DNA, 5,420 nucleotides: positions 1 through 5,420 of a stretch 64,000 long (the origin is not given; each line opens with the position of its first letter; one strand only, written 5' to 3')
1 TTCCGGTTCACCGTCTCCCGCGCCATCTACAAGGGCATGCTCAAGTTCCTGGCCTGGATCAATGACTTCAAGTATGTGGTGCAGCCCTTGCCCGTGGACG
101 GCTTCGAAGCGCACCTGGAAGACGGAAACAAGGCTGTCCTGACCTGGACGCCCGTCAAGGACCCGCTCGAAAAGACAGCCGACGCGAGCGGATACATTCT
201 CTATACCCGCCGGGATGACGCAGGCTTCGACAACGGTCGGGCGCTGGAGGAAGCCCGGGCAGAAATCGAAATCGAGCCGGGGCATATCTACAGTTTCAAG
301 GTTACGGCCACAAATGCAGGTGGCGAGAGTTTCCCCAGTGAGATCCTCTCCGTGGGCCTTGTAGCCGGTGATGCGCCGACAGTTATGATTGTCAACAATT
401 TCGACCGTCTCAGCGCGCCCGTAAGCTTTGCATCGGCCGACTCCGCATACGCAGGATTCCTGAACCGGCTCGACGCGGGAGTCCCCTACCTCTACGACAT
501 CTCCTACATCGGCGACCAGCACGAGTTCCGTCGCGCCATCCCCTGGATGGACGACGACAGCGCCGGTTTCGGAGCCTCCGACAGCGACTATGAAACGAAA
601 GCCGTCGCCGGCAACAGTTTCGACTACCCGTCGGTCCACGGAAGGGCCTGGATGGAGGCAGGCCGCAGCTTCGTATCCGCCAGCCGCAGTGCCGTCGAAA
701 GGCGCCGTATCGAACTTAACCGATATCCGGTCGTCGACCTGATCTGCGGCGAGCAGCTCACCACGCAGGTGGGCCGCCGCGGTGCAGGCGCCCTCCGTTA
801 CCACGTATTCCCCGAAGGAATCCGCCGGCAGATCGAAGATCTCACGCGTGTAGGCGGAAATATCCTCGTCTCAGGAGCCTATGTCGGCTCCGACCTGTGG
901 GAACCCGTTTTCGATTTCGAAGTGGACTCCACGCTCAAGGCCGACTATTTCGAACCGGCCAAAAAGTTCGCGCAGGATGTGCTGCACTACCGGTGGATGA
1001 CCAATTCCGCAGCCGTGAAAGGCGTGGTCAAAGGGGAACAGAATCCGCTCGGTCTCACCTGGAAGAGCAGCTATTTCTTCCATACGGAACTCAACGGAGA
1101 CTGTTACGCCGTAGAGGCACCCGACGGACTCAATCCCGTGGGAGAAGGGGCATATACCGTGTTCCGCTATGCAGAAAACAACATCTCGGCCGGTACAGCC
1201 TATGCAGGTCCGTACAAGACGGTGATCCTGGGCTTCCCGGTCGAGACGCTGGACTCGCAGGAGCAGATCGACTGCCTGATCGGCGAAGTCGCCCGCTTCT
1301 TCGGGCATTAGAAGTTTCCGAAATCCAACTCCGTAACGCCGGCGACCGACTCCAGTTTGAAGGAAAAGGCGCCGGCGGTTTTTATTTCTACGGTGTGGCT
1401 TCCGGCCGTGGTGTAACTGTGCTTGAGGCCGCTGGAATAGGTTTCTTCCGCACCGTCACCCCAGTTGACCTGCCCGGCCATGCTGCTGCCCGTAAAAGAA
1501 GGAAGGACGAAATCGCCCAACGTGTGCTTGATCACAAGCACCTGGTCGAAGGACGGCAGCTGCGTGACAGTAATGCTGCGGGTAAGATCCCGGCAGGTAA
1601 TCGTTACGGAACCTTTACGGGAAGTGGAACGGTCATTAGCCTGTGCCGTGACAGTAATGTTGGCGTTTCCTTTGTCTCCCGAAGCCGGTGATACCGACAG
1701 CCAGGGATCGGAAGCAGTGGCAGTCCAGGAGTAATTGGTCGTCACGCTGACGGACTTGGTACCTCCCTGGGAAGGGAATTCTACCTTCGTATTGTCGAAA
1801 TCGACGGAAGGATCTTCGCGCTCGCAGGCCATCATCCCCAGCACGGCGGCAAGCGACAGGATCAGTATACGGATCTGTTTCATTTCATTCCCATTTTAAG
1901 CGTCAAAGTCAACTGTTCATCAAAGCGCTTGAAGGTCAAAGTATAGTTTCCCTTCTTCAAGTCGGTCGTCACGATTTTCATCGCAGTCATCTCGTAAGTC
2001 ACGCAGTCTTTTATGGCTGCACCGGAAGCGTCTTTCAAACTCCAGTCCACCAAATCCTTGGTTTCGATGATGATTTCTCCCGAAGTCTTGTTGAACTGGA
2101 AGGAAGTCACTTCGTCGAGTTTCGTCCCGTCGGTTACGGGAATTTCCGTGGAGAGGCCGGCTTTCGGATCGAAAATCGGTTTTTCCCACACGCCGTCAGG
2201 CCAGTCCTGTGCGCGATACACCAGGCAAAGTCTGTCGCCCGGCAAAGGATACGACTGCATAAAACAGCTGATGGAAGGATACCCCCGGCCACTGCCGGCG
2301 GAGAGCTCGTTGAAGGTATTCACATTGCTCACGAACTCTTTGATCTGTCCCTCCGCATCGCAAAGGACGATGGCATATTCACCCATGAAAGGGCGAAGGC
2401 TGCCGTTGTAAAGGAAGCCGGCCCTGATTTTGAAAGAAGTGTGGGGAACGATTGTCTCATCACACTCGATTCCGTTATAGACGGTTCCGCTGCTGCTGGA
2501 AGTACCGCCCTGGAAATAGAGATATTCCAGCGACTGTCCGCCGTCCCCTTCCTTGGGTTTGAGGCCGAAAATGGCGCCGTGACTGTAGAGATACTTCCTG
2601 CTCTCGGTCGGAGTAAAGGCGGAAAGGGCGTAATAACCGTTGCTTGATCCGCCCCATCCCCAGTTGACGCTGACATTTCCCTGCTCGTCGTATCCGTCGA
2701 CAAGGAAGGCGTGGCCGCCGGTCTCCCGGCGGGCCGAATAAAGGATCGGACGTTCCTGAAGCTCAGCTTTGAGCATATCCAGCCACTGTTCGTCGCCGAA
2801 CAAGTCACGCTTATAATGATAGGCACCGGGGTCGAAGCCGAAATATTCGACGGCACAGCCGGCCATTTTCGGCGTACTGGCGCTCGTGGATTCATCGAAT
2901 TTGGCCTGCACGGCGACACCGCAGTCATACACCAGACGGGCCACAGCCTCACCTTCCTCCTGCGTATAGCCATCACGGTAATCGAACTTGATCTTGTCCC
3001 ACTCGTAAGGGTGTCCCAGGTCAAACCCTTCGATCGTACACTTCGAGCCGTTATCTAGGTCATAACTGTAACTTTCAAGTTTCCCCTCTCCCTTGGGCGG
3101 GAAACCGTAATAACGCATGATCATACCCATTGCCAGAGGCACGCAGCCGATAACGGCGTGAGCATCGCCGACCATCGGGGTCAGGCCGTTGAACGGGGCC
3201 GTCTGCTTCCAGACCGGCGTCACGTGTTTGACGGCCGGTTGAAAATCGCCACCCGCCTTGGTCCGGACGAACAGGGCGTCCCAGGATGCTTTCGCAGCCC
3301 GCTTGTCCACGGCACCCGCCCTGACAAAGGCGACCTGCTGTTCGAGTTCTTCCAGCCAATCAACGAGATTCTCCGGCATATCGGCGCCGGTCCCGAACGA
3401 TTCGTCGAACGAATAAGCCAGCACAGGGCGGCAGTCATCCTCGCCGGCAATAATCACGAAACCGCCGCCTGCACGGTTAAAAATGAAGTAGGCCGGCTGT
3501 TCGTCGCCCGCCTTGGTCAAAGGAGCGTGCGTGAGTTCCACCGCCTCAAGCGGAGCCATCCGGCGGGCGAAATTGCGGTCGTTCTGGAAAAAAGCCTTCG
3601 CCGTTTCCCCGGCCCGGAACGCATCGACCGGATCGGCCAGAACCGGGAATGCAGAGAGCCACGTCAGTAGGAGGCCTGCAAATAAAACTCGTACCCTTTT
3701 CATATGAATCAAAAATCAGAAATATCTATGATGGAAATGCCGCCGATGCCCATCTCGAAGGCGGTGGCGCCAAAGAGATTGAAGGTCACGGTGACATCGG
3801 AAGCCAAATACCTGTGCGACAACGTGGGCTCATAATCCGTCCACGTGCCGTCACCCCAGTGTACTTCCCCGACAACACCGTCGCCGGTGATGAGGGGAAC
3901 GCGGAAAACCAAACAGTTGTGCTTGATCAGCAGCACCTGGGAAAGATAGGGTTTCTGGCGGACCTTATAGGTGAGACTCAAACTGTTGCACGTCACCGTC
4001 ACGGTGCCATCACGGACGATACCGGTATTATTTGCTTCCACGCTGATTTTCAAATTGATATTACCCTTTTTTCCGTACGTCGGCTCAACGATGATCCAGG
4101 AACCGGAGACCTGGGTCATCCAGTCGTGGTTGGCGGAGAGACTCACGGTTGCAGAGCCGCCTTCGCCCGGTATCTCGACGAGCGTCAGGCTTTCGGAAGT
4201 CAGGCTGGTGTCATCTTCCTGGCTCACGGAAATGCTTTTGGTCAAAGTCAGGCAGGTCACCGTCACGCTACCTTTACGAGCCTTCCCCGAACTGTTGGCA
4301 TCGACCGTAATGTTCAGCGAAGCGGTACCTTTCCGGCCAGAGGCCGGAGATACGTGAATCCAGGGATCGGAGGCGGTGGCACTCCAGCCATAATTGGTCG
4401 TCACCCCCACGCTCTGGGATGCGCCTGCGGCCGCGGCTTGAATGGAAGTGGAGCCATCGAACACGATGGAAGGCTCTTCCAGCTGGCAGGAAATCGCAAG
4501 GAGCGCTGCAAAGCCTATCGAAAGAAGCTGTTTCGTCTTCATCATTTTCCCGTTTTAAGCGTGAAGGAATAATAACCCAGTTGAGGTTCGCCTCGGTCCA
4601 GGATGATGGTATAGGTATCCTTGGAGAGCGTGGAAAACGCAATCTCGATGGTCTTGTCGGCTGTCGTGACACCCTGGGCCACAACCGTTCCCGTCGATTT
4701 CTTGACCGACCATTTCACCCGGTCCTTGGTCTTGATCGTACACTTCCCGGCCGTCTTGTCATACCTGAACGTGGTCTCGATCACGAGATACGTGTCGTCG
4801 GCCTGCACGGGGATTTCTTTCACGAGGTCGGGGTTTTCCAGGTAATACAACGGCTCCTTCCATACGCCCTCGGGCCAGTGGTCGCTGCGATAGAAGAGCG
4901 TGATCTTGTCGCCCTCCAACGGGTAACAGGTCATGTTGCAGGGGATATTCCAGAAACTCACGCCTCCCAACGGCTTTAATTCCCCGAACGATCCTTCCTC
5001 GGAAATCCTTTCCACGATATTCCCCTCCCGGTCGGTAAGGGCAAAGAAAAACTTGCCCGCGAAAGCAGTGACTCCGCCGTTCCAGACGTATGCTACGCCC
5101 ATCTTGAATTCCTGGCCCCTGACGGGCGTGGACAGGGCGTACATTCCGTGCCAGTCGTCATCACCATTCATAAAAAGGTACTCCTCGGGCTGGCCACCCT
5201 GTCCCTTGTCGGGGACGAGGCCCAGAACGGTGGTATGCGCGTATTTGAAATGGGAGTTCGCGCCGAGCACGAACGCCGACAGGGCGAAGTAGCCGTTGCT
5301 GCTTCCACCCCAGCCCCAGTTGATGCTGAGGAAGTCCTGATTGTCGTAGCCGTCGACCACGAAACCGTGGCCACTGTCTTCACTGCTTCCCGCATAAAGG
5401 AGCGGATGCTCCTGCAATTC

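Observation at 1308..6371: Two tandem 'C10 cysteine protease + BACON lipoprotein' modules with ATGA overlaps at all three junctions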

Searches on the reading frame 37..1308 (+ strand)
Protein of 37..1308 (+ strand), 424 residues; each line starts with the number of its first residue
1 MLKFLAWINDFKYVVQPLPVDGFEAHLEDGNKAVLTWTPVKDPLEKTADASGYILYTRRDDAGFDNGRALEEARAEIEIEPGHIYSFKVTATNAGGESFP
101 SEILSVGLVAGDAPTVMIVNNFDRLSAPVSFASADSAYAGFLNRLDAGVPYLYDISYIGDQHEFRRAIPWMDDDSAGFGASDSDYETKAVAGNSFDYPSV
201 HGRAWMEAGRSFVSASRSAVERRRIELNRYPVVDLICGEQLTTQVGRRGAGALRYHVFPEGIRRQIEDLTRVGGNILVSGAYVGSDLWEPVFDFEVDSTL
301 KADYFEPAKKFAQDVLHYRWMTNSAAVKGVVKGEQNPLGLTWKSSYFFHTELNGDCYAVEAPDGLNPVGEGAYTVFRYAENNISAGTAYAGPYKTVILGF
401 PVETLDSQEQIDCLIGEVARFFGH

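Call 7: search_protein_families(library=pfam, proteins=[window:37-1308:+], max_evalue=0.01)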
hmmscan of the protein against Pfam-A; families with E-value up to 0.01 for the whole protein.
window:37-1308:+ (424 aa): 1 family
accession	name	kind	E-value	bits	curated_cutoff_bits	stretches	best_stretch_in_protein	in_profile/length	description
PF00041.27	fn3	-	6.4e-05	23.5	25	1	28-105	11-82/84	Fibronectin type III domain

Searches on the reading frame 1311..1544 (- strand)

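Call 20: search_protein_families(library=pfam, proteins=[window:1311-1544:-], max_evalue=10)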
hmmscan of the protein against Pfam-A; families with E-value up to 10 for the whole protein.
seq(78 aa): 3 families
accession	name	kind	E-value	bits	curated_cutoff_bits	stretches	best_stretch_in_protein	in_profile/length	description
PF18911.6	PKD_4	-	0.0068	16.9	27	1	22-55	35-67/85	PKD domain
PF00801.26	PKD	-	0.034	14.6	23.5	1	27-57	35-66/80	PKD domain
PF21112.3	CsgH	-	0.12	12.8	27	1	45-72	36-63/88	CsgH protein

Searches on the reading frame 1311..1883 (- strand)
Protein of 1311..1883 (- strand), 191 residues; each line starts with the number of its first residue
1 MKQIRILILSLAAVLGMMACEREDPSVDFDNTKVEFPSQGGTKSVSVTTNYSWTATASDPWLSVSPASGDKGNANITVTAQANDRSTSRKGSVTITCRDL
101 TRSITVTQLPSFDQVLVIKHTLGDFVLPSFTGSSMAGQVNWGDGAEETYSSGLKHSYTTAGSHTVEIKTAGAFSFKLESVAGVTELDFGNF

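Call 7: search_protein_families(library=pfam, proteins=[window:1311-1883:-], max_evalue=0.01)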
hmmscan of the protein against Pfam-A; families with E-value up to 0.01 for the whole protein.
window:1311-1883:- (191 aa): 2 families
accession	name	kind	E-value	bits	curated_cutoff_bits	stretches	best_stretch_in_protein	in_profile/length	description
PF19190.6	BACON_2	-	2.1e-15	56.9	25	1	32-108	7-91/94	Viral BACON domain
PF13004.13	BACON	-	2.8e-13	50.1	25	1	52-108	2-60/61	Putative binding domain, N-terminal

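Call 8: search_protein_families(library=ncbifam, proteins=[window:1311-1883:-], max_evalue=0.01)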
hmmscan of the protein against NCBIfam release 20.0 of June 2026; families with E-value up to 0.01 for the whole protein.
window:1311-1883:- (191 aa): 1 family
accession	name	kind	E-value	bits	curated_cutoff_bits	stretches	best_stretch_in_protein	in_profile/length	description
NF052322.1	FimD_tip_adhes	equivalog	0.0022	16.8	170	0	44-111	396-456/664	fimbrial tip adhesin FimD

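Call 13: find_related_loci(query=window:1311-1883:-, collection=genome_contigs, flank=7000)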
Query window:1311-1883:- (191 aa) in genome_contigs; peptide patterns used: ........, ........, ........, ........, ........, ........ (x = any residue, [..] = any of these).
71 stretches matched a pattern, but none encodes a relative of the query by tblastn (E <= 1e-3).

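Call 23: find_homologous_proteins(query=window:1311-1883:-, region=105-191, max_evalue=0.01)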
Query window:1311-1883:-, residues 105-191 (87 aa): 15 proteins with E <= 0.01 among 20 candidates.
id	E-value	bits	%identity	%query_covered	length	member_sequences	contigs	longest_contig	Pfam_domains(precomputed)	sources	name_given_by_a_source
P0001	3.6e-49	182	100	100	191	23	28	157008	PF19190.7,PF13004.14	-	-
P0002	8.3e-42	158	86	100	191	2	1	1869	PF19190.7,PF13004.14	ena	-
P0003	2.1e-40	154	84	100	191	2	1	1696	PF19190.7,PF13004.14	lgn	-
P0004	7.5e-32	127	70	100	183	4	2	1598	PF19190.7,PF13004.14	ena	-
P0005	5.0e-31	124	70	100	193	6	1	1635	PF19190.7,PF13004.14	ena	-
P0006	2.7e-30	122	67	100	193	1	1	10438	PF19190.7,PF13004.14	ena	-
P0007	5.3e-30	121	68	100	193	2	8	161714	PF19190.7,PF13004.14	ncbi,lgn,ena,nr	ncbi:MAG: BACON domain-containing protein [Bacteroidales bacterium]|nr:BACON domain-containing prote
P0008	5.3e-30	121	66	100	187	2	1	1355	PF19190.7,PF13004.14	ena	-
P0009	8.7e-29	117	66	99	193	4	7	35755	PF19190.7,PF13004.14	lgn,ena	-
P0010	1.7e-28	116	63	100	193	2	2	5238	PF19190.7,PF13004.14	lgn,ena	-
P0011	1.2e-27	113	67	100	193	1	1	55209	PF19190.7,PF13004.14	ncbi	-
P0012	7.0e-27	111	66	100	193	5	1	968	PF19190.7,PF13004.14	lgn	-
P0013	9.9e-26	107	62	99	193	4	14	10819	PF19190.7,PF13004.14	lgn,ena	-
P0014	1.1e-25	107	61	100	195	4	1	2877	PF19190.7,PF13004.14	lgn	-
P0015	3.2e-18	83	48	100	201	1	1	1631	PF19190.7,PF13004.14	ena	-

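Call 24: find_encoding_contigs(protein=P0007, flank=8000, max_places=3)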
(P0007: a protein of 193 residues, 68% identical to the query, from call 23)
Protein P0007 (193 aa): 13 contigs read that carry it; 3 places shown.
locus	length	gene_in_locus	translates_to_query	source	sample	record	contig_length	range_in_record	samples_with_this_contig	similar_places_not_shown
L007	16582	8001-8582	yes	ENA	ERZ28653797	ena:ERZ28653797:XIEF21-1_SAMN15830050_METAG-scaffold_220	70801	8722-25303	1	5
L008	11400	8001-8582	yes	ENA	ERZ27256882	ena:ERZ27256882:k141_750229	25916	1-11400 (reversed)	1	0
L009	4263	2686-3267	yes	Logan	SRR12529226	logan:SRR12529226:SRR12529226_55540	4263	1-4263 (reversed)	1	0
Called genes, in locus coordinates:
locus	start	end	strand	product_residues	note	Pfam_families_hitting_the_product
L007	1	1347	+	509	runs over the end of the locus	PF00474:SSF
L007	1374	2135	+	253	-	PF02621:VitK2_biosynth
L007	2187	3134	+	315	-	PF01544:CorA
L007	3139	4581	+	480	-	PF03553:Na_H_antiporter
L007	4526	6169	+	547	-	PF03577:Peptidase_C69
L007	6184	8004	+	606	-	PF13734:Inhibitor_I69, PF01640:Peptidase_C10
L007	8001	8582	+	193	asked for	PF19190:BACON_2, PF13004:BACON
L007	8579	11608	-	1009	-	PF25275:Golvesin_C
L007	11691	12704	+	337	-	PF00291:PALP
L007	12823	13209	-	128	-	PF04892:VanZ-LLP1 (weak)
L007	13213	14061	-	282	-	PF12710:HAD (weak)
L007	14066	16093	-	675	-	PF05649:Peptidase_M13_N, PF01431:Peptidase_M13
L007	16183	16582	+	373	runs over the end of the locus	-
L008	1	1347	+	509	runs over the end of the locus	PF00474:SSF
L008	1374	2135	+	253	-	PF02621:VitK2_biosynth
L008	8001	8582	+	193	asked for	PF19190:BACON_2, PF13004:BACON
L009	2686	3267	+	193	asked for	PF19190:BACON_2, PF13004:BACON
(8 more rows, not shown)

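Call 25: find_encoding_contigs(protein=P0011, flank=8000, max_places=2)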
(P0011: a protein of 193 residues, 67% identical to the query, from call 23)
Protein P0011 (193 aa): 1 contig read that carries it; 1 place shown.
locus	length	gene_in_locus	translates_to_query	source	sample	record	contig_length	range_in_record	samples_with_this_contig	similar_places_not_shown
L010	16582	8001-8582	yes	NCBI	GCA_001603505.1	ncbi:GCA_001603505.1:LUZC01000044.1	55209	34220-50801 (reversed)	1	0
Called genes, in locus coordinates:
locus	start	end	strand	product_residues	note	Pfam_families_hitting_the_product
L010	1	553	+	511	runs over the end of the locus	PF00474:SSF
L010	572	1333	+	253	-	PF02621:VitK2_biosynth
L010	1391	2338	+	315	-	PF01544:CorA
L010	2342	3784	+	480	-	PF03553:Na_H_antiporter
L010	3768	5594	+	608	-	PF13734:Inhibitor_I69, PF01640:Peptidase_C10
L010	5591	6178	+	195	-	PF19190:BACON_2, PF13004:BACON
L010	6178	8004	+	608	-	PF13734:Inhibitor_I69, PF01640:Peptidase_C10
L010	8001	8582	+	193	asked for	PF19190:BACON_2, PF13004:BACON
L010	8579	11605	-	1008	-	PF25275:Golvesin_C, PF00041:fn3 (faint)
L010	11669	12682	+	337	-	PF00291:PALP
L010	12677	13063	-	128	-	PF04892:VanZ-LLP1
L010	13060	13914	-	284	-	PF12710:HAD (weak)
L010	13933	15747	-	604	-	PF13476:AAA_23 (faint), PF00005:ABC_tran, PF02463:SMC_N (faint), PF13304:AAA_21 (faint), PF12848:ABC_tran_Xtn, PF00005:ABC_tran, PF16326:ABC_tran_CTD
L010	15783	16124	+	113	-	-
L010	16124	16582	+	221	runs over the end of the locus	PF01980:TrmO_N, PF18389:TrmO_C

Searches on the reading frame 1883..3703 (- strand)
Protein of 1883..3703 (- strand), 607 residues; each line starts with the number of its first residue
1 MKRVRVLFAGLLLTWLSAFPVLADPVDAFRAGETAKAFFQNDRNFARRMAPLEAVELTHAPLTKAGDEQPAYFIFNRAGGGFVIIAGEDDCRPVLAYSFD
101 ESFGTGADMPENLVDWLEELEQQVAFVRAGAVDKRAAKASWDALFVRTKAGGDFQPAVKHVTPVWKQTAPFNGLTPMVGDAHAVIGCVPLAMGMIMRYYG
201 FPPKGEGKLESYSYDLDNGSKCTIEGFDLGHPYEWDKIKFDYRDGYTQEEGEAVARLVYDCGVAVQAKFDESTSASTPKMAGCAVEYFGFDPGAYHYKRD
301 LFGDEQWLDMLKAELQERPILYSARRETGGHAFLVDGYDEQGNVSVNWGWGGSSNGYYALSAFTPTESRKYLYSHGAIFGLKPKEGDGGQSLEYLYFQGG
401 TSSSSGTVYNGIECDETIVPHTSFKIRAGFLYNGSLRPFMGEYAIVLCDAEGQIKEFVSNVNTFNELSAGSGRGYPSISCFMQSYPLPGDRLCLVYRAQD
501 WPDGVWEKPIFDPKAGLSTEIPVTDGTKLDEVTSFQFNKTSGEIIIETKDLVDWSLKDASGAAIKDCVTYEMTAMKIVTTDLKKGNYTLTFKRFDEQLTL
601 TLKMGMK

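Call 7: search_protein_families(library=pfam, proteins=[window:1883-3703:-], max_evalue=0.01)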
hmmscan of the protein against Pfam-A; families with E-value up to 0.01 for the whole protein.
window:1883-3703:- (607 aa): 3 families
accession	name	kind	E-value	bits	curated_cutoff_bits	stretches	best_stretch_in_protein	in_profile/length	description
PF01640.23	Peptidase_C10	-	1.5e-51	175.9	26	1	165-358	1-194/194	Peptidase C10 family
PF13734.11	Inhibitor_I69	-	6.1e-20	72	25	1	23-124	1-98/98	Spi protease inhibitor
PF13529.12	Peptidase_C39_2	-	0.0061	17.6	24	0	316-347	98-140/143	Peptidase_C39 like family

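Call 8: search_protein_families(library=ncbifam, proteins=[window:1883-3703:-], max_evalue=0.01)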
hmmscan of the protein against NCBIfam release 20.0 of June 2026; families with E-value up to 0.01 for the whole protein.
window:1883-3703:- (607 aa): 0 families

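Call 67: search_solved_structures(query=window:1883-3703:-, max_evalue=0.01)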
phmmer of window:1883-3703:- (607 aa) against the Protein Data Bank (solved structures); distinct sequences matched with E-value up to 0.01: 8.
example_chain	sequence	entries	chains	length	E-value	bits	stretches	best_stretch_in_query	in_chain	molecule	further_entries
3bb7_A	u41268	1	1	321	2.1e-36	128.9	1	71-371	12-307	interpain A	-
3bba_A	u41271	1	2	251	9.8e-36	126.7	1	161-373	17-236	interpain A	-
1pvj_A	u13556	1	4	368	5.9e-33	117.5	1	71-366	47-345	pyrogenic exotoxin B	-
6ukd_A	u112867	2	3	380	9.8e-33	116.8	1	71-367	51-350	Streptopain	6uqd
1dki_A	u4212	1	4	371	2.5e-31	112.2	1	71-366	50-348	PYROGENIC EXOTOXIN B ZYMOGEN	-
4d8b_A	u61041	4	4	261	1e-26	97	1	161-367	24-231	Streptopain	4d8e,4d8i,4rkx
2uzj_A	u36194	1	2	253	1.4e-26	96.5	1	161-366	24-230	STREPTOPAIN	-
2jtc_A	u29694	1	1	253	5.5e-25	91.2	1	161-366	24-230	Streptopain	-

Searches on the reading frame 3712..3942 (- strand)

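Call 20: search_protein_families(library=pfam, proteins=[window:3712-3942:-], max_evalue=10)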
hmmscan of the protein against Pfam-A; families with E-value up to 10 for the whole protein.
seq(77 aa): 1 family
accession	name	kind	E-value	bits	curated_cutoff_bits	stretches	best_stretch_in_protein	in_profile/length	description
PF21979.2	Hfq_1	-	0.15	12.7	27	1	14-32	18-36/61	Hfq related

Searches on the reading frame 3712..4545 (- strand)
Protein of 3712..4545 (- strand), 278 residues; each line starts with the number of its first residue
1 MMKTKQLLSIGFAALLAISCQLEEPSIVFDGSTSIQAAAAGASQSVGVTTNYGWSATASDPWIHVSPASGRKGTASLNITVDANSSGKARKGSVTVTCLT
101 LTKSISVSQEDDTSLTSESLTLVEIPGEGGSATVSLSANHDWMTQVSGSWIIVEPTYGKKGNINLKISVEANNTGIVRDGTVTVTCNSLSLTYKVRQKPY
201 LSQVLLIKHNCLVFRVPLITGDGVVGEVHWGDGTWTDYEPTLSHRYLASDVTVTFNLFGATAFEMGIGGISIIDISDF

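Call 7: search_protein_families(library=pfam, proteins=[window:3712-4545:-], max_evalue=0.01)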
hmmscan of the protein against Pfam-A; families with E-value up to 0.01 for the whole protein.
window:3712-4545:- (278 aa): 2 families
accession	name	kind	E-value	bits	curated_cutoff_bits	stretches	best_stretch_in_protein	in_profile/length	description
PF13004.13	BACON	-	2.4e-21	75.9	25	2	54-110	3-61/61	Putative binding domain, N-terminal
PF19190.6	BACON_2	-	3.6e-19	68.9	25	2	35-110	11-92/94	Viral BACON domain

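Call 8: search_protein_families(library=ncbifam, proteins=[window:3712-4545:-], max_evalue=0.01)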
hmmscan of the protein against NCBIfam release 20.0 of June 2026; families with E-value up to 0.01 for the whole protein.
window:3712-4545:- (278 aa): 0 families

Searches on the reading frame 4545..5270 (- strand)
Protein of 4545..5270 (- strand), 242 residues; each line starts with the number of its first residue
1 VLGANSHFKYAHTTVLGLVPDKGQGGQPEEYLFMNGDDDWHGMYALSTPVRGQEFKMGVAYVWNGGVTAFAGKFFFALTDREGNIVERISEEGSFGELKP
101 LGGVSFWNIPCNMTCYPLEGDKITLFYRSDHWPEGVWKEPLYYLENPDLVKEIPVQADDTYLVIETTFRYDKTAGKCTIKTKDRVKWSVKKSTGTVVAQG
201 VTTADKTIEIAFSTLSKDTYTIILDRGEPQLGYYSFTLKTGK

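Call 68: search_protein_families(library=pfam, proteins=[window:4545-5270:-], max_evalue=10)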
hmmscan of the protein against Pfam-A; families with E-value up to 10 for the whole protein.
window:4545-5270:- (242 aa): 4 families
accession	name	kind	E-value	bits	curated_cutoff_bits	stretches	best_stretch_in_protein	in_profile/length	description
PF10648.15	Gmad2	-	0.0071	17.1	25.7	1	184-207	29-52/86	Immunoglobulin-like domain of bacterial spore germination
PF13648.12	Lipocalin_4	-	0.045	15.1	22.4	1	166-210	36-82/89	Lipocalin-like domain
PF11589.14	DUF3244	-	0.084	13.3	25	1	181-227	38-86/96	Domain of unknown function (DUF3244)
PF24060.1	DUF7361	-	0.17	12.7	29.5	1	146-168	21-43/95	Domain of unknown function (DUF7361)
